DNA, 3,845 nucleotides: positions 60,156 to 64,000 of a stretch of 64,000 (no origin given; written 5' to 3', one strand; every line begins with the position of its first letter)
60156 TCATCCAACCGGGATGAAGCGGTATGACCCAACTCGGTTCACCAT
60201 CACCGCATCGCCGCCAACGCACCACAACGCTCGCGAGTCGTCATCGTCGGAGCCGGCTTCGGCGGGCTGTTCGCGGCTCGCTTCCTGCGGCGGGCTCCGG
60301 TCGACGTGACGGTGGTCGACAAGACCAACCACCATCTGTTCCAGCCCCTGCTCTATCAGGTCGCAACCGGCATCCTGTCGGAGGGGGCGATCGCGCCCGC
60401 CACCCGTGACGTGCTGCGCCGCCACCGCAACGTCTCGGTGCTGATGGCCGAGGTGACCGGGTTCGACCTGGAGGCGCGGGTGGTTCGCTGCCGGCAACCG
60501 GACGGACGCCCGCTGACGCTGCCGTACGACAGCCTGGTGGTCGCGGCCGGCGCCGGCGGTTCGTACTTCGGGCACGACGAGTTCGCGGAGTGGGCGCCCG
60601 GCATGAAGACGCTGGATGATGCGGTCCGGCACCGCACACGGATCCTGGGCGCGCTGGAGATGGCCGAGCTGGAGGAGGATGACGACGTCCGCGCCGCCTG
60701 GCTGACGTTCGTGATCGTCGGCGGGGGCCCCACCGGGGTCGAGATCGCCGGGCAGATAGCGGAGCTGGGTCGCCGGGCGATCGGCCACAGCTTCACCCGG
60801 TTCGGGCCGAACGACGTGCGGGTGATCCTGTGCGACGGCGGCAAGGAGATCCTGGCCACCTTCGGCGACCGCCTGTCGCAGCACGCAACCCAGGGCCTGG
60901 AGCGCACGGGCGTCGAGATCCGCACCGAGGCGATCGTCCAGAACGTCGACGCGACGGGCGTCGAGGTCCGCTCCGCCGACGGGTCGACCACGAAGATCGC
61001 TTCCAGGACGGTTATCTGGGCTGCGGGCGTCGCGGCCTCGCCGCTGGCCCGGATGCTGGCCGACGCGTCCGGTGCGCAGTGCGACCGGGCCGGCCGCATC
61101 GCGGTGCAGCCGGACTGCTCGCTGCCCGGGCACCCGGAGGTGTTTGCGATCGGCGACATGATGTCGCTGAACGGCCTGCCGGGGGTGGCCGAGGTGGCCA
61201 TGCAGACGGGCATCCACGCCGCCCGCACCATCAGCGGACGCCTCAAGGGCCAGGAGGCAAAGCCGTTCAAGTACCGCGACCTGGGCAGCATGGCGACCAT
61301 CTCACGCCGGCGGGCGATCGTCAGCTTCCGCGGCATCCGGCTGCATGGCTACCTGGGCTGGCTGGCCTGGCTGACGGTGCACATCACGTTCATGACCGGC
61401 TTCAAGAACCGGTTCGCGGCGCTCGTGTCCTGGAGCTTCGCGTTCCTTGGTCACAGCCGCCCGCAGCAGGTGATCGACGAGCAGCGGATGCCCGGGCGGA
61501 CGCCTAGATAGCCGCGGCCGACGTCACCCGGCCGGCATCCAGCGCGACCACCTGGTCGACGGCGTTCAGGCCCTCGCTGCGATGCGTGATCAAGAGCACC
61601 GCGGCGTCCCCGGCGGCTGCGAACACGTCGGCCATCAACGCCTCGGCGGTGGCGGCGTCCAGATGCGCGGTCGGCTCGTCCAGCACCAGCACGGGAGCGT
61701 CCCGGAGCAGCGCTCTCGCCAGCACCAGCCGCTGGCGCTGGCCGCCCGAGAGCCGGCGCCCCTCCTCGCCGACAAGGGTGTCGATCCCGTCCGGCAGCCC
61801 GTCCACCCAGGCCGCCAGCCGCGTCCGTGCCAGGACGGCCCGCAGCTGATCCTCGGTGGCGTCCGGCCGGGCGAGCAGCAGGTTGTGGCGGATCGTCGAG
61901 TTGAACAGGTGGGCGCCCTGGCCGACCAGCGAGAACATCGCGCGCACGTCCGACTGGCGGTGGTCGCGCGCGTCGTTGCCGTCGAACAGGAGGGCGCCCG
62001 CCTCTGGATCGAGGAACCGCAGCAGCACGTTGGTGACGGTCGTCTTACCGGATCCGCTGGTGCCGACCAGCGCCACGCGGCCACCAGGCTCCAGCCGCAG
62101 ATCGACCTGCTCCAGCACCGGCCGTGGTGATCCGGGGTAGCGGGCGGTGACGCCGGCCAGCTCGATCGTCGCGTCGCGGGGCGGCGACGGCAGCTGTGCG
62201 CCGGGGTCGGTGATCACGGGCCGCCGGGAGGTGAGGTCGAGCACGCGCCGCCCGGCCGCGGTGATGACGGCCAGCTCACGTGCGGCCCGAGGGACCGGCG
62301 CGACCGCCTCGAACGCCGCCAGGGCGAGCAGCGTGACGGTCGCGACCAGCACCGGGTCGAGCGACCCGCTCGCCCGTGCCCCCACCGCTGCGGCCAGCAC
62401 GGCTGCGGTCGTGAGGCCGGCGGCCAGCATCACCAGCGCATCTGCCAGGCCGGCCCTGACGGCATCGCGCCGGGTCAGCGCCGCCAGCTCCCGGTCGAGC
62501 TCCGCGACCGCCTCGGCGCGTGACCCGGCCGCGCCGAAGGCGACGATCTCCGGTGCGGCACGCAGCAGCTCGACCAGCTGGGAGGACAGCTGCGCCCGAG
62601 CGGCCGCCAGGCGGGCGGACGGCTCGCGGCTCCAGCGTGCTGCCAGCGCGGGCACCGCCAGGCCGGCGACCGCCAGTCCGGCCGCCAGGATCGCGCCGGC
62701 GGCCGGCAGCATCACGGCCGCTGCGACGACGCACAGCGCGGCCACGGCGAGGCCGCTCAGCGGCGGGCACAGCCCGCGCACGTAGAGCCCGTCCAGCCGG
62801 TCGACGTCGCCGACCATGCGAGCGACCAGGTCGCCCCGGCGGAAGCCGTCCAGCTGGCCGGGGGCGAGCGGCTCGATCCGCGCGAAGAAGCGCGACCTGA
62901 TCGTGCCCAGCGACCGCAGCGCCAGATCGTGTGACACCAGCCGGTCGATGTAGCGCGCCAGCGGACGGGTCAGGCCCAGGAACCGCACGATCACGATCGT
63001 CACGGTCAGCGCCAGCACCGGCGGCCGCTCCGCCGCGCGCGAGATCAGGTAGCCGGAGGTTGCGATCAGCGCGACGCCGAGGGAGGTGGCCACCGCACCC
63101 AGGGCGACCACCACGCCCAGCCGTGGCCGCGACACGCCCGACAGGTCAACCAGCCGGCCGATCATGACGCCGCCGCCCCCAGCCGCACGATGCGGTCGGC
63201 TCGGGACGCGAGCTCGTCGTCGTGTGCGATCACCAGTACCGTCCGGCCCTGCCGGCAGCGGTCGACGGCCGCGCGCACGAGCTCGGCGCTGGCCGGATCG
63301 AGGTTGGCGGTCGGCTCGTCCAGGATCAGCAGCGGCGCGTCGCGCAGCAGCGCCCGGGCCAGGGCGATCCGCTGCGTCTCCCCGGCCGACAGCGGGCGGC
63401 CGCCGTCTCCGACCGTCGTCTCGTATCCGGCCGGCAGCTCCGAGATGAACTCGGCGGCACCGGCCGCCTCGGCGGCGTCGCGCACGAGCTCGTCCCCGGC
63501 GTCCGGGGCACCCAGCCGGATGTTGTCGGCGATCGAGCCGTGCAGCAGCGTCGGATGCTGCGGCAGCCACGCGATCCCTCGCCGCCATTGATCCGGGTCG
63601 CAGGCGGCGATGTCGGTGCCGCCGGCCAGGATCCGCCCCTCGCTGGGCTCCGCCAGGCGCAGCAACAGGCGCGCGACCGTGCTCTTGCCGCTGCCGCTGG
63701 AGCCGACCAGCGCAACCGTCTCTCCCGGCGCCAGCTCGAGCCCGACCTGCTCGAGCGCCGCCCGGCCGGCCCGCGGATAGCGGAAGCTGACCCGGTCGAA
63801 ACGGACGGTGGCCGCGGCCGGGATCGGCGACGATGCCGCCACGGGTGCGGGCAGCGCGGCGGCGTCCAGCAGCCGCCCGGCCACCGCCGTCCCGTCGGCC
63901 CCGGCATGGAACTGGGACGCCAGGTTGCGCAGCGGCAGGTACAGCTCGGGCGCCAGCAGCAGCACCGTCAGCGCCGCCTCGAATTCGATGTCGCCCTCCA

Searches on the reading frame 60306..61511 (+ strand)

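Call 56: search_protein_families(library=pfam, proteins=[window:60306-61511:+], max_evalue=0.00001)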
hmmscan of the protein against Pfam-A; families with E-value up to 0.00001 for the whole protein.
window:60306-61511:+ (401 aa): 2 families
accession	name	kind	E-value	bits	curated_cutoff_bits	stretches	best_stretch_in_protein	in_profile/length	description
PF07992.20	Pyr_redox_2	-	2.5e-36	126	26.1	1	2-302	27-291/291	Pyridine nucleotide-disulphide oxidoreductase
PF00070.33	Pyr_redox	-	3.9e-07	30.9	22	1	135-221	2-74/82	Pyridine nucleotide-disulphide oxidoreductase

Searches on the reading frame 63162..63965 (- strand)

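Call 56: search_protein_families(library=pfam, proteins=[window:63162-63965:-], max_evalue=0.00001)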
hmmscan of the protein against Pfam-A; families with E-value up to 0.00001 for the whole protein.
window:63162-63965:- (267 aa): 4 families
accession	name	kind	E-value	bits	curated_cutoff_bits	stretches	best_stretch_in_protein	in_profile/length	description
PF00005.33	ABC_tran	-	1.6e-31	110.1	25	1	71-220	1-137/137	ABC transporter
PF13304.12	AAA_21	-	7.8e-10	39.7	27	1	197-252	242-302/304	AAA domain, putative AbiEii toxin, Type IV TA system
PF02463.25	SMC_N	-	1.8e-07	31.2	40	0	200-262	145-211/220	RecF/RecN/SMC N terminal domain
PF13191.12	AAA_16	-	3.2e-07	31.4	32.6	1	82-246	25-167/167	AAA ATPase domain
